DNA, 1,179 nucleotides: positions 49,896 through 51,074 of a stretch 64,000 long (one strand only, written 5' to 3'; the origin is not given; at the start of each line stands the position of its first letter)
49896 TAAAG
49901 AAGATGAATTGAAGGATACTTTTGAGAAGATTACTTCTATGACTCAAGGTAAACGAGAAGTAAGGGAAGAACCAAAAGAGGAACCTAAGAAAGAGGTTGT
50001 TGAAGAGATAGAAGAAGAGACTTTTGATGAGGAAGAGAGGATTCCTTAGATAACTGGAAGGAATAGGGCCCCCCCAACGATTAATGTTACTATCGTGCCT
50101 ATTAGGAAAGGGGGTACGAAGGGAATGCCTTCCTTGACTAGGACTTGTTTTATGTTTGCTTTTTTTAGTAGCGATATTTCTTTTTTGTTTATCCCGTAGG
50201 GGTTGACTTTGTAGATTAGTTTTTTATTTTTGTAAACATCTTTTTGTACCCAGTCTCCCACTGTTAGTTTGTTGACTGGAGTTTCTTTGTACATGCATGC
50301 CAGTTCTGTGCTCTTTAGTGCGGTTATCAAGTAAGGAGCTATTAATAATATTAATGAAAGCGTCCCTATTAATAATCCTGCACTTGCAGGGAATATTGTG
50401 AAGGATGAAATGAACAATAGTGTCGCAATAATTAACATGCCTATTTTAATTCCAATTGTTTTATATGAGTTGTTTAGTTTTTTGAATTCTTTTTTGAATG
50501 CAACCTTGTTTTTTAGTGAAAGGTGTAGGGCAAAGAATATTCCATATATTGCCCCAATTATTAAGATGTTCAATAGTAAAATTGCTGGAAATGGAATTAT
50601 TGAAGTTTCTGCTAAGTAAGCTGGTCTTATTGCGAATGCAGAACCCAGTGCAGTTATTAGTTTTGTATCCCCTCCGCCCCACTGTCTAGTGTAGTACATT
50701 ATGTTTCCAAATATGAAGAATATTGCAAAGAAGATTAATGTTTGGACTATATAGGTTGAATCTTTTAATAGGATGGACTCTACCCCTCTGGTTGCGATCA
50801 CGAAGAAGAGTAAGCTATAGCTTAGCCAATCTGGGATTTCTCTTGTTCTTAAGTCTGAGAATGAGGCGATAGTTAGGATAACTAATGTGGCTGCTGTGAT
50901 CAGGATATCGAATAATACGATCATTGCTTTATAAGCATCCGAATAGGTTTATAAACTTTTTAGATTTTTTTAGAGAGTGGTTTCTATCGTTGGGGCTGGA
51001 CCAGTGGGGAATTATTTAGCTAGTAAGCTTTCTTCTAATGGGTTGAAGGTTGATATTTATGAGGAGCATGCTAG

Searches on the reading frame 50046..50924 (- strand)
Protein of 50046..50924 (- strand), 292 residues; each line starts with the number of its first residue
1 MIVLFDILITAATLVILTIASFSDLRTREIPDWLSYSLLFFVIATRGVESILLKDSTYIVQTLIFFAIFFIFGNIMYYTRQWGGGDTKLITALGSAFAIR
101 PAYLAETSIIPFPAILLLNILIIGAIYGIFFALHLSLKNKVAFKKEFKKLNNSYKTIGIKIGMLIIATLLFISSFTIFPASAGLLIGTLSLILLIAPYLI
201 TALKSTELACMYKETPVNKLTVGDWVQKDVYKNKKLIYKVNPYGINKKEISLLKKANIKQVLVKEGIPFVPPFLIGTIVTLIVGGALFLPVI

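Call 41: search_protein_families(library=pfam, proteins=[window:50046-50924:-], max_evalue=0.01)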
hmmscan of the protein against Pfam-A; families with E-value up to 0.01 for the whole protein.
window:50046-50924:- (292 aa): 2 families
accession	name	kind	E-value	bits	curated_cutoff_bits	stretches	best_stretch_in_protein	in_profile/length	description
PF01478.23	Peptidase_A24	-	6e-16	59.2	26.5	1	13-129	3-104/104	Type IV leader peptidase family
PF06847.16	Arc_PepC_II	-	0.0016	19.4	29.9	1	246-284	51-91/93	Archaeal Peptidase A24 C-terminus Type II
